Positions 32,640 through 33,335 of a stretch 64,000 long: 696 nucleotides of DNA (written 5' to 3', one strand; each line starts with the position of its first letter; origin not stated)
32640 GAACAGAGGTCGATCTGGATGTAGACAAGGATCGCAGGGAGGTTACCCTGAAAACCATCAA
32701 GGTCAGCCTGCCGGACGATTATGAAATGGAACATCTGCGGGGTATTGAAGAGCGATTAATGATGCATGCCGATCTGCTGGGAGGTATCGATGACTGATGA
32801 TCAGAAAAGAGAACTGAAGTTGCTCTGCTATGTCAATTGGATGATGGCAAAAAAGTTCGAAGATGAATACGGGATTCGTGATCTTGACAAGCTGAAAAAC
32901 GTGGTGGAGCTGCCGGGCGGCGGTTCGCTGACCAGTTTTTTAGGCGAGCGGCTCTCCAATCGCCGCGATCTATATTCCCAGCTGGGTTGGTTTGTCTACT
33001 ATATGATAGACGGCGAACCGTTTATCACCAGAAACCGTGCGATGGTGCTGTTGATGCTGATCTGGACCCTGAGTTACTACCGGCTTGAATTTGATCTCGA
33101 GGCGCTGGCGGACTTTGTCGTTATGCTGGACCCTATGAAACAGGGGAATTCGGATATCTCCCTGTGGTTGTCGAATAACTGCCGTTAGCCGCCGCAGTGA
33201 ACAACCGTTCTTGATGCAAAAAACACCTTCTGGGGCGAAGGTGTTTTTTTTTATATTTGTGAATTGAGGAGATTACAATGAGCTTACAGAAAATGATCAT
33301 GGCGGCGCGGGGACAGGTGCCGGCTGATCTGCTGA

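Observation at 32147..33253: Self-contained three-gene module: two paralogous AbrB/MazE-like genes plus a Doc/Fic-like gene with a crippled active site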

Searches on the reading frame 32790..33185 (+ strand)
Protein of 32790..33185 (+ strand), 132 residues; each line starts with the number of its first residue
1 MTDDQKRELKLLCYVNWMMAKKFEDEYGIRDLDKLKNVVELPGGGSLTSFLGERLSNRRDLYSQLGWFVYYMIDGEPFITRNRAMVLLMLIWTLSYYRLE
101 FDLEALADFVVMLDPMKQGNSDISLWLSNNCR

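Call 5: search_protein_families(library=pfam, proteins=[window:32790-33185:+], max_evalue=1)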
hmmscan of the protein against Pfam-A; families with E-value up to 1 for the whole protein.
window:32790-33185:+ (132 aa): 0 families

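Call 6: search_protein_families(library=ncbifam, proteins=[window:32790-33185:+], max_evalue=1)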
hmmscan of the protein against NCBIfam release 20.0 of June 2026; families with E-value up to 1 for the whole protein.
window:32790-33185:+ (132 aa): 0 families
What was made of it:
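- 32790..33188 (+): orfC, 132 aa: Doc-fold protein with a non-canonical active-site loop. There is no Pfam or NCBIfam hit (calls 5, 6).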

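Call 7: search_solved_structures(query=window:32790-33185:+, max_evalue=10, show_alignments=3)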
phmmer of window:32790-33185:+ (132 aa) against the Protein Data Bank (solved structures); distinct sequences matched with E-value up to 10: 1.
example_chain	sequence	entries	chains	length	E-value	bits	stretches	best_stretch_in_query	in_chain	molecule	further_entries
9m4f_D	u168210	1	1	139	0.55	13.4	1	16-56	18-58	PsaD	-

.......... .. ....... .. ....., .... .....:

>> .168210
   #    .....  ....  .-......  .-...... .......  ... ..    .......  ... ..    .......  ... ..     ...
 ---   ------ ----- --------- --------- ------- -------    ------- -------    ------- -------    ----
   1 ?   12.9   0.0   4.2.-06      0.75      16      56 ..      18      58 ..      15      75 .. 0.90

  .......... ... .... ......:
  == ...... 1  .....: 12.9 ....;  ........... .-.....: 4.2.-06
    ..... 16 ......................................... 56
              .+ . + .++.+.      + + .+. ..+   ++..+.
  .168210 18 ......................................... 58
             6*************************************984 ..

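Call 8: find_homologous_proteins(query=window:32790-33185:+, max_evalue=0.01)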
Query window:32790-33185:+ (132 aa): 35 proteins with E <= 0.01 among 40 candidates.
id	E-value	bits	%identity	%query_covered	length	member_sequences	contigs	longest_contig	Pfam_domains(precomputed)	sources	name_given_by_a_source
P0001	3.7e-81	287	96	100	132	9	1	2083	-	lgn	-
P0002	1.6e-72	260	83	100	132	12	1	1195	-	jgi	-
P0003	2.5e-72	259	84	100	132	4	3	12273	-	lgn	-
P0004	7.5e-70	251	80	100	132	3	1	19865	-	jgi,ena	-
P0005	1.8e-69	250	80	100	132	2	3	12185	-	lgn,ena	-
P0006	2.0e-67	243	77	100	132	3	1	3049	-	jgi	jgi:hypothetical protein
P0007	4.9e-67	242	79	100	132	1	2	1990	-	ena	-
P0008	1.8e-64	233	73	100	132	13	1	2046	-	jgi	jgi:hypothetical protein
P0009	2.8e-64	233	75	100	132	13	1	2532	-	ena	-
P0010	3.1e-64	233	75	100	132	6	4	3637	-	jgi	-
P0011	3.0e-63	230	73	100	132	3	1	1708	-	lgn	-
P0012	2.2e-60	220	72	100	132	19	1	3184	-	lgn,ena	-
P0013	5.1e-59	216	70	100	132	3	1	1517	-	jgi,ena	-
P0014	5.2e-59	216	70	100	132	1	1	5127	-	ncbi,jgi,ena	-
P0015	5.5e-59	216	70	100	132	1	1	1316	-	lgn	-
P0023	4.7e-54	200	60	100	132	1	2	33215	-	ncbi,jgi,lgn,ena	-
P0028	1.6e-52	195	61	100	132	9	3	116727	-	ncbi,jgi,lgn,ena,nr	ncbi:MAG: hypothetical protein COT43_03020 [Candidatus Marinimicrobia bacterium CG08_land_8_20_14_0_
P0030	3.0e-50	187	56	99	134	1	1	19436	-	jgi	-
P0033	1.2e-48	182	58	100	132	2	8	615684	-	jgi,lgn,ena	-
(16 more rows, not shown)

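Call 12: find_encoding_contigs(protein=P0033, flank=6000, max_places=3)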
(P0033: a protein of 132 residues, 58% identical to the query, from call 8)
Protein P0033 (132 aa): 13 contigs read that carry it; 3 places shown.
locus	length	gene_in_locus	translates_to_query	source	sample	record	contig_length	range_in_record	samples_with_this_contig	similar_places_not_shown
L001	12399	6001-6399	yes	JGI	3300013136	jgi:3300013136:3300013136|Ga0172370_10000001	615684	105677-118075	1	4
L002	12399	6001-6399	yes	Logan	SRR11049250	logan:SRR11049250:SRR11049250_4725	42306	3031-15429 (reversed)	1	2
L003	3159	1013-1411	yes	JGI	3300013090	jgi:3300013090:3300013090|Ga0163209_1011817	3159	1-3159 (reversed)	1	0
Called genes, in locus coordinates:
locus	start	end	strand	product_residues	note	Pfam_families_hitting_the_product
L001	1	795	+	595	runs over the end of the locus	PF01496:V_ATPase_I (weak)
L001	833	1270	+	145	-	PF00137:ATP-synt_C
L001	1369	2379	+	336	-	PF08840:BAAT_C (weak)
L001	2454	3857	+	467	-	PF00753:Lactamase_B, PF12706:Lactamase_B_2, PF16661:Lactamase_B_6, PF10996:Beta-Casp, PF07521:RMMBL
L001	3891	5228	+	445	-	PF01078:Mg_chelatase (faint), PF05496:RuvB_N, PF20720:nSTAND3 (weak), PF00004:AAA, PF07728:AAA_5 (weak), PF13173:AAA_14, PF16193:AAA_assoc_2, PF12002:MgsA_C, +4 more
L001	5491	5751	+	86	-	-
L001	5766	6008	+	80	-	PF04014:MazE_antitoxin (weak)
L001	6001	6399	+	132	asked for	-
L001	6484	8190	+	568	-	PF01979:Amidohydro_1, PF07969:Amidohydro_3 (faint), PF13382:Adenine_deam_C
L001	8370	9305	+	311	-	-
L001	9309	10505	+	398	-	PF06452:CBM9_1, PF18962:Por_Secre_tail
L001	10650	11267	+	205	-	PF00156:Pribosyltran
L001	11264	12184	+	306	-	PF02729:OTCace_N, PF00185:OTCace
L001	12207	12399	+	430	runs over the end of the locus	PF07969:Amidohydro_3 (weak), PF01979:Amidohydro_1, PF12890:DHOase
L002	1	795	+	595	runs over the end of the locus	PF01496:V_ATPase_I (weak)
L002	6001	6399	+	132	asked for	-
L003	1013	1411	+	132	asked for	-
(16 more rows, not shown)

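Call 13: find_encoding_contigs(protein=P0030, flank=6000, max_places=2)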
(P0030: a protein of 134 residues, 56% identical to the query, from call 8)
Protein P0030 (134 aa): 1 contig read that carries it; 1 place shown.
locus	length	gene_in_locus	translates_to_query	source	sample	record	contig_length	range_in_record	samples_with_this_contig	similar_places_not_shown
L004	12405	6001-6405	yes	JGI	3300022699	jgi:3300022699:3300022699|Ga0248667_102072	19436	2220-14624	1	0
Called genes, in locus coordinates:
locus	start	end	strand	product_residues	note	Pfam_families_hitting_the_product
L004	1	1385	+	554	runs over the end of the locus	PF05833:NFACT_N, PF05670:NFACT-R_1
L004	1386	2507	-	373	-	-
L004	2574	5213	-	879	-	PF01624:MutS_I, PF05188:MutS_II, PF05192:MutS_III, PF05190:MutS_IV, PF00488:MutS_V, PF27441:MutS_C (faint)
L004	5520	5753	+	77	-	PF04014:MazE_antitoxin (weak)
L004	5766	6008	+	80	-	PF04014:MazE_antitoxin (weak)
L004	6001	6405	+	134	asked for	-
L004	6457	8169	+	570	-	PF01979:Amidohydro_1, PF07969:Amidohydro_3 (faint), PF13382:Adenine_deam_C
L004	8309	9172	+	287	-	PF02588:YitT_membrane, PF19700:DUF6198, PF10035:DUF2179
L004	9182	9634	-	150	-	PF00582:Usp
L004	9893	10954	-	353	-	PF21016:RlmN_N, PF04055:Radical_SAM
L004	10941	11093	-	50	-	-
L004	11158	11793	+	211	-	PF07670:Gate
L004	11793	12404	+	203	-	PF07670:Gate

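Call 14: find_encoding_contigs(protein=P0023, flank=6000, max_places=2)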
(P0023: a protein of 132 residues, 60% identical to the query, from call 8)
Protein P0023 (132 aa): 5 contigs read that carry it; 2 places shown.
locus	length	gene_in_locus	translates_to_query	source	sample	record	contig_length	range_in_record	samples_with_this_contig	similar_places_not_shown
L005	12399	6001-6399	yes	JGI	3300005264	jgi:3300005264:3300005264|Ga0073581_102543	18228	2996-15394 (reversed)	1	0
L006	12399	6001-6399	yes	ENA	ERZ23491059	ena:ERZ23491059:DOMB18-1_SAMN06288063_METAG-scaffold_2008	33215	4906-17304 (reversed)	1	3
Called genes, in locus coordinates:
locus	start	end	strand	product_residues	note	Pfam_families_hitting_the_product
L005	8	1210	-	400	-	PF00202:Aminotran_3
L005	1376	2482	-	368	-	-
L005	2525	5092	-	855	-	PF01624:MutS_I, PF05188:MutS_II, PF05192:MutS_III, PF05190:MutS_IV, PF00488:MutS_V, PF27441:MutS_C (weak)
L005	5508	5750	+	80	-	-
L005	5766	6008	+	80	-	PF04014:MazE_antitoxin (weak)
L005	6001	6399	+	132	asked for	-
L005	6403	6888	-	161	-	PF00710:Asparaginase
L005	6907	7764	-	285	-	PF01618:MotA_ExbB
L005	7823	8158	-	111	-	PF04977:DivIC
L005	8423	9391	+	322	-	PF02388:FemAB (faint), PF13480:Acetyltransf_6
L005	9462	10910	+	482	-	PF01943:Polysacc_synt, PF13440:Polysacc_synt_3, PF03023:MurJ (weak)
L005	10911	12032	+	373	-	PF13439:Glyco_transf_4 (weak), PF00534:Glycos_transf_1, PF13692:Glyco_trans_1_4, PF13524:Glyco_trans_1_2 (weak)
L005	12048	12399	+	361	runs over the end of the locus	-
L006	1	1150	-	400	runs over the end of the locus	PF00202:Aminotran_3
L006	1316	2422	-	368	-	-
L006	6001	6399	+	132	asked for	-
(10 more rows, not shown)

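Call 15: find_encoding_contigs(protein=P0028, flank=6000, max_places=2)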
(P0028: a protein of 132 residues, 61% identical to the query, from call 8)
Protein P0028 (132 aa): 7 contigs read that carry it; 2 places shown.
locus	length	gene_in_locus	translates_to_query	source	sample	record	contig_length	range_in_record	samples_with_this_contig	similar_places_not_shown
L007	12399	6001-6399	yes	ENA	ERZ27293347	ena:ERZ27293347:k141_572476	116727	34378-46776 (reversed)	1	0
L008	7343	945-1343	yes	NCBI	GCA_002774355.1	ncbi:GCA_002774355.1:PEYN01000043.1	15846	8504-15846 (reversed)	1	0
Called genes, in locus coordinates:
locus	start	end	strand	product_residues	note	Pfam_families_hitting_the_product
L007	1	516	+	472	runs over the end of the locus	PF03606:DcuC (faint), PF03553:Na_H_antiporter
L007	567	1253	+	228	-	PF00702:Hydrolase, PF13419:HAD_2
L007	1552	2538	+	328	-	PF13243:SQHop_cyclase_C (faint), PF13249:SQHop_cyclase_N (faint)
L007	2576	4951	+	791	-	PF02190:LON_substr_bdg, PF00004:AAA, PF07728:AAA_5, PF22667:Lon_lid, PF05362:Lon_C, PF13541:ChlI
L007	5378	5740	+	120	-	-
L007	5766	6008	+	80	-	-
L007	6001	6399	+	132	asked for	-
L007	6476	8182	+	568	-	PF01979:Amidohydro_1, PF07969:Amidohydro_3 (faint), PF13382:Adenine_deam_C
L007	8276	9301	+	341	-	PF00561:Abhydrolase_1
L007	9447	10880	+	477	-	PF01743:PolyA_pol, PF12627:PolyA_pol_RNAbd, PF01966:HD, PF13735:tRNA_NucTran2_2 (faint)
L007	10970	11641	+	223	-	PF04893:Yip1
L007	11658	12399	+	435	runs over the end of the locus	PF02321:OEP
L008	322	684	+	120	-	-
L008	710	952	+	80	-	-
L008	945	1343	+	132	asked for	-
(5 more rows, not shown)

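Call 16: search_solved_structures(query=A1, max_evalue=10, show_alignments=3)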
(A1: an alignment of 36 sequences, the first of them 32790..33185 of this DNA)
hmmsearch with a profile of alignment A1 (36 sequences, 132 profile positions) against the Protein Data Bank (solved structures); distinct sequences matched with E-value up to 10: 1.
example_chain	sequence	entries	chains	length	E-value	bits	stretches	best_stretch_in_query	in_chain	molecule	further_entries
8jca_B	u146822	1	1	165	0.12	15.5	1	14-105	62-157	Pleckstrin homology domain-containing family M member 2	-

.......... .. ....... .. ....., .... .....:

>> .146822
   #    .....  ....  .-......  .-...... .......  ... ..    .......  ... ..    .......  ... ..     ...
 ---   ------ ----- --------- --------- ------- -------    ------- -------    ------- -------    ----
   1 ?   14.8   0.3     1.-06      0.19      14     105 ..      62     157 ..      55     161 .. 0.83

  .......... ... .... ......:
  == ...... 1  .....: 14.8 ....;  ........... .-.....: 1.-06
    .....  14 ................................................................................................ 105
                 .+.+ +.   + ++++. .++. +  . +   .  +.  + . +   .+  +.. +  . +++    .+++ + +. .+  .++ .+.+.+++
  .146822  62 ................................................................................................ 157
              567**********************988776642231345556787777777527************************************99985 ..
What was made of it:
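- Tried and rejected: Both the single sequence and the profile gave only chance-level hits (PsaD at E 0.55; a PH-domain protein at E 0.12) (calls 7, 16).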

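Call 17: predict_structure(alignment_id=A1)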
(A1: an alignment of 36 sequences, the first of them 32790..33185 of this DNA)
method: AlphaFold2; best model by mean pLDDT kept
length: 132 residues; sequences in the alignment: 36
mean_pLDDT: 95.6   pTM: 0.89
mean pLDDT of the five models: 95.6, 94.8, 94.4, 94.2, 88.0
residues with pLDDT >= 90: 122; 70-90: 10; 50-70: 0; < 50: 0
segments of 3 or more residues with pLDDT < 50: none
pLDDT, mean of each block of 10 residues (from residue 1): 95 96 94 96 91 90 97 97 97 97 98 97 98 93
secondary structure, 60 per line:
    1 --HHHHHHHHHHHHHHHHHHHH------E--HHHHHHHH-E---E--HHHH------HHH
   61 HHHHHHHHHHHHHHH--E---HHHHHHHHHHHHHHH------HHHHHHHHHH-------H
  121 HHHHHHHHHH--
elements in order: H3-22 H32-39 H48-51 H58-75 H82-96 H103-112 H120-130
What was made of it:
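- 32790..33188 (+): The AlphaFold model has pLDDT 95.6 (call 17).
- On Doc toxin family (Pfam PF02661 Fic/DOC; NCBIfam TIGR01550 DOC_P1): The AlphaFold model has pLDDT 95.6 and six main helices plus one short one (call 17).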

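Call 20: fold_search(model_id=the predicted structure, library=pdb)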
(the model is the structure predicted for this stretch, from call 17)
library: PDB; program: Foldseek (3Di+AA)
matches with E <= 10: 97; with E <= 0.001: 0
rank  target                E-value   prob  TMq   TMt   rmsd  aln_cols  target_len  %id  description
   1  3dd7_C                1.9e-02  1.00  0.67  0.72   4.1       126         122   16  Structure of DocH66Y in complex with the C-terminal domain of Phd (released 2008-09-16)
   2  3dd7_A                2.1e-02  1.00  0.67  0.72   4.1       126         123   15  Structure of DocH66Y in complex with the C-terminal domain of Phd (released 2008-09-16)
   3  3k33_A                2.4e-02  1.00  0.66  0.70   4.3       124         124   14  Crystal structure of the Phd-Doc complex (released 2010-08-18)
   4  3kh2_A                1.2e-01  1.00  0.63  0.67   4.5       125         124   14  Crystal structure of the P1 bacteriophage Doc toxin (F68S) in complex with the Phd antitoxin (L17M/V39A). Northeast St (released 2010-08-18)
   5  3kh2_C                2.1e-01  0.99  0.63  0.66   4.4       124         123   14  Crystal structure of the P1 bacteriophage Doc toxin (F68S) in complex with the Phd antitoxin (L17M/V39A). Northeast St (released 2010-08-18)
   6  3zcb_A                3.8e-01  0.66  0.45  0.34  13.1       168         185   11  VbhT Fic protein from Bartonella schoenbuchensis in complex with VbhA antitoxin mutant E24G and ATP (released 2013-06-19)
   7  3shg_A                6.2e-01  0.60  0.46  0.33  11.9       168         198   11  VBHT Fic protein from BARTONELLA SCHOENBUCHENSIS in complex with VBHA antitoxin (released 2012-01-25)
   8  5eu0_A                1.1e+00  0.82  0.53  0.35   3.8       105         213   11  FIC domain of Bep1 from Bartonella rochalimae in complex with BiaA (released 2017-03-01)
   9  8idv_C                1.6e+00  0.33  0.47  0.37   7.6       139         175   12  Crystal structure of Fic protein from Mycoplasma mycoides (released 2024-08-14)
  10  1nh1                  2.2e+00  0.47  0.42  0.21   3.5        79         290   13  Crystal Structure of the Type III Effector AvrB from Pseudomonas syringae. (released 2004-03-09)
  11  6i7h                  2.4e+00  0.41  0.38  0.17   3.8        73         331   14  Crystal structure of dimeric FICD mutant K256S (released 2019-09-25)
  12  4u0z_G                2.4e+00  0.35  0.46  0.22   4.5       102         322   12  Eukaryotic Fic Domain containing protein with bound APCPP (released 2014-12-10)
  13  3zc7_A                2.4e+00  0.23  0.46  0.32  11.8       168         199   10  VbhT Fic protein from Bartonella schoenbuchensis in complex with VbhA antitoxin and ATP (released 2013-06-19)
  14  4xi8_B                2.4e+00  0.11  0.35  0.24  14.4       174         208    8  Crystal Structure of the FIC domain of Bep5 protein (VirB-translocated Bartonella effector protein) from Bartonella cl (released 2016-01-13)
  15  4xi8_A                2.6e+00  0.18  0.46  0.31  13.6       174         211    7  Crystal Structure of the FIC domain of Bep5 protein (VirB-translocated Bartonella effector protein) from Bartonella cl (released 2016-01-13)
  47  8twj                  5.3e+00  0.25  0.46  0.22   3.5        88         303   12  AvrB_R266A bound with UDP (released 2024-02-28)
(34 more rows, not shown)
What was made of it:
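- On Doc toxin family (Pfam PF02661 Fic/DOC; NCBIfam TIGR01550 DOC_P1): Foldseek's top five hits are P1 Doc chains, with TM 0.63-0.72 and probability 0.99-1.0 (call 20).
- Closest known: P1 Phd-Doc. Same: orfC shares the six-helix Doc core (TM 0.67-0.72; call 20).
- The fold matches P1 Doc (call 20).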

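Call 22: search_protein_representatives(alignment_id=A1)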
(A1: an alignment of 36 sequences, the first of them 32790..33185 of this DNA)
Query: 36 sequences, 132 profile positions. Proteins with E-value up to 0.001 (for the whole library): 7; up to 1e-10: 3; up to 1e-30: 1. The best 7 are listed.
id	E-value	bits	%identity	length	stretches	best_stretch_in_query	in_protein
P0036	9.4e-58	210.0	-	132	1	1-131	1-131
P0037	3.0e-17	78.9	-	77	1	1-65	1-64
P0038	4.8e-11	58.8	-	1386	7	11-64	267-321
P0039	4.9e-05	39.4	-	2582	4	25-60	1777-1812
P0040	5.1e-05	39.4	-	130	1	9-130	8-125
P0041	1.7e-04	37.6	-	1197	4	59-105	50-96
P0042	8.4e-04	35.4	-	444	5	60-102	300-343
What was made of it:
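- A pattern of neofunctionalisation: the whole family falls into a single 50%-identity cluster, with no intermediates towards canonical Doc (call 22).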

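Call 25: search_protein_families(library=pfam, proteins=[P0038, P0039, P0040, P0041, P0042], max_evalue=0.01)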
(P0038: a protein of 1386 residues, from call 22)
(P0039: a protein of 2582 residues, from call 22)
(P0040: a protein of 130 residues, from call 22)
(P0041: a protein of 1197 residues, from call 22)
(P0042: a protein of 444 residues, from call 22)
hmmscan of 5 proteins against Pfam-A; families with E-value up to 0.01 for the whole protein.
P0038 (1386 aa): 6 families
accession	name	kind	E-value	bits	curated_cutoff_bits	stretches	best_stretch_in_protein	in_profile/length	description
PF08974.15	DUF1877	-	1.1e-15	58.6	22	0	866-910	69-114/163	Domain of unknown function (DUF1877)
PF13264.11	DUF4055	-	2.2e-09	38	25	0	315-360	66-111/140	Domain of unknown function (DUF4055)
PF23164.1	UBL_AVO1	-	4.7e-08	33.2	27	0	859-892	46-79/91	AVO1 ubiquitin-like domain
PF19910.5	DUF6383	-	4.5e-06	27.2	23.7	0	289-310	46-67/74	Domain of unknown function (DUF6383)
PF15829.10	DUF4711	-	0.0052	17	27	0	529-607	64-141/224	Domain of unknown function (DUF4711)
PF18709.6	DLP_helical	-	0.0062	16.3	25.5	0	317-373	65-121/340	Dynamin-like helical domain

P0039 (2582 aa): 2 families
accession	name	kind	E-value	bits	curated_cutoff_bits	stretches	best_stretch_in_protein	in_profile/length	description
PF22324.2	HTH_91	-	5.6e-06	26.4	27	0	1744-1768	35-59/77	Winged helix domain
PF24341.1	OB_DEPS-1_6th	-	1.8e-05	24.6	27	0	1607-1633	3-30/69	P-granule-associated protein DEPS-1, sixth OB-fold domain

P0040 (130 aa): 1 family
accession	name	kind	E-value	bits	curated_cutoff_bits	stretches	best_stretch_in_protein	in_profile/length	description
PF02661.23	Fic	-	1.3e-18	68.1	24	1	5-87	1-93/93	Fic/DOC family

P0041 (1197 aa): 3 families
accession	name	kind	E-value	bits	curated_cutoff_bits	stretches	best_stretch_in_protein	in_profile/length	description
PF09479.16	Flg_new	-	1.1e-105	346.2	27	8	88-151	1-65/65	Listeria-Bacteroides repeat domain (List_Bact_rpt)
PF18998.6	Flg_new_2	-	9.5e-11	42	23.6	0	228-291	3-70/73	Divergent InlB B-repeat domain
PF05342.19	Peptidase_M26_N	-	1.2e-06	28.4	27.7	0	1019-1094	165-247/250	M26 IgA1-specific Metallo-endopeptidase N-terminal region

P0042 (444 aa): 3 families
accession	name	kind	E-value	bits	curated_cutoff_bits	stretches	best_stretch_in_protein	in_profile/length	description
PF12432.14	INTS1_RP2B-bd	-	9.3e-05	22.9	25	0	290-341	101-152/156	Integrator complex subunit 1, RP2B-binding domain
PF05025.18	RbsD_FucU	-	0.00063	20.6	25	0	177-215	8-46/138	RbsD / FucU transport protein family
PF06239.17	ECSIT_N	-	0.0071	16.1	25.9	0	321-354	103-136/181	Evolutionarily conserved signalling intermediate in Toll pathway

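Call 28: find_related_loci(query=A1, collection=genome_contigs, flank=4000)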
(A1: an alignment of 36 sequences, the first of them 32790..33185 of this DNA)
Query A1 (132 aa) in genome_contigs; peptide patterns used: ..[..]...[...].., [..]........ (x = any residue, [..] = any of these).
65 stretches matched a pattern; 30 encode a relative of the query (tblastn E <= 1e-3); 30 distinct loci.
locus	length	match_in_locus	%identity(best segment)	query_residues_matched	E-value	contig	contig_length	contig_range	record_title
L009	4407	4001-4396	89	1-132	3e-80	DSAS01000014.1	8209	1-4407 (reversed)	MAG TPA_asm: Candidatus Neomarinimicrobiota bacterium isolate SpSt-1154 Ga0129302_1005387, whole genome shotgun sequence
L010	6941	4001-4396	86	1-132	2e-77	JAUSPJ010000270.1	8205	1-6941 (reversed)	MAG: Candidatus Neomarinimicrobiota bacterium isolate E21_metabat.bin.53_sub E21_k141_78198, whole genome shotgun sequen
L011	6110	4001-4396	83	1-132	3e-76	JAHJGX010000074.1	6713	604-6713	MAG: bacterium isolate Modern_marine_glass_biofilm.mb.88 Modern_marine_glas.mb.88_k141_244079, whole genome shotgun sequ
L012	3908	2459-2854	81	1-132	6e-75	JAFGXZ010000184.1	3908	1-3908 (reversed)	MAG: Candidatus Neomarinimicrobiota bacterium isolate ZodW_Metabat.79 k87_8892502, whole genome shotgun sequence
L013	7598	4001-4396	80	1-132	5e-74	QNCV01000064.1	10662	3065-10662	MAG: Candidatus Neomarinimicrobiota bacterium isolate B118_G9 B118_Guay9_scaffold_07365, whole genome shotgun sequence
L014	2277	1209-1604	75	1-132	1e-70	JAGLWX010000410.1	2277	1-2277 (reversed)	MAG: Candidatus Neomarinimicrobiota bacterium isolate RS_12_34 ZL285.bin.34.fa_410, whole genome shotgun sequence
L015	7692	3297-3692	75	1-132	2e-69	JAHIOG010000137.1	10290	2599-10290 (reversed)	MAG: bacterium isolate KR13_S3.mb.119 KR13_S3.mb.119_k141_126503, whole genome shotgun sequence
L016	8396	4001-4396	75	1-132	5e-69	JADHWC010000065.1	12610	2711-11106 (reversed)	MAG: Candidatus Neomarinimicrobiota bacterium isolate BS750m-G17 BS-750m-C8859, whole genome shotgun sequence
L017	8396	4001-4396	79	1-132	2e-73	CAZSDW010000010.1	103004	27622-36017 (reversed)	MAG TPA_asm: uncultured bacterium isolate SRP214966_co4_6 genome assembly, contig: NODE_60_length_103004_cov_9.078835, w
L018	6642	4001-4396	74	1-132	2e-68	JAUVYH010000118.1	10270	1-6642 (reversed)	MAG: Candidatus Neomarinimicrobiota bacterium isolate CSMAG_1237 CSMAG_1237_k141_464867_length_10270_cov_9.9618, whole g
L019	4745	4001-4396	71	1-132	2e-67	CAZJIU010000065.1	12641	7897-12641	MAG TPA_asm: uncultured bacterium isolate binchicken_co89_626 genome assembly, contig: NODE_9656_length_12641_cov_11.688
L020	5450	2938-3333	73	1-132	1e-66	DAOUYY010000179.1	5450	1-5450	MAG TPA_asm: Candidatus Neomarinimicrobiota bacterium isolate CSMAG_939 CSMAG_939_k141_624308_length_5450_cov_10.7325, w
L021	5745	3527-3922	71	1-132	5e-65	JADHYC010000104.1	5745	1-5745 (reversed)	MAG: Candidatus Neomarinimicrobiota bacterium isolate BS750m-G69 BS-750m-C29748, whole genome shotgun sequence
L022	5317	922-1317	70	1-132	8e-64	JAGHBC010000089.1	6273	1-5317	MAG: Candidatus Neomarinimicrobiota bacterium isolate AUK246 PB_MBMC_200_c_000000000237, whole genome shotgun sequence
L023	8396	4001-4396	70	1-132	1e-63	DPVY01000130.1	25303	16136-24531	MAG TPA_asm: Candidatus Neomarinimicrobiota bacterium isolate UBA9312 contig_9017, whole genome shotgun sequence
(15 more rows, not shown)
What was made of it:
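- The genome scan found 30 loci in 29 species-level Fidelibacterota genomes (two loci are pieces of one genome), so one copy each (call 28). The share of Fidelibacterota genomes carrying the module is unknown, because the genome scan relied on two peptide patterns (call 28).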
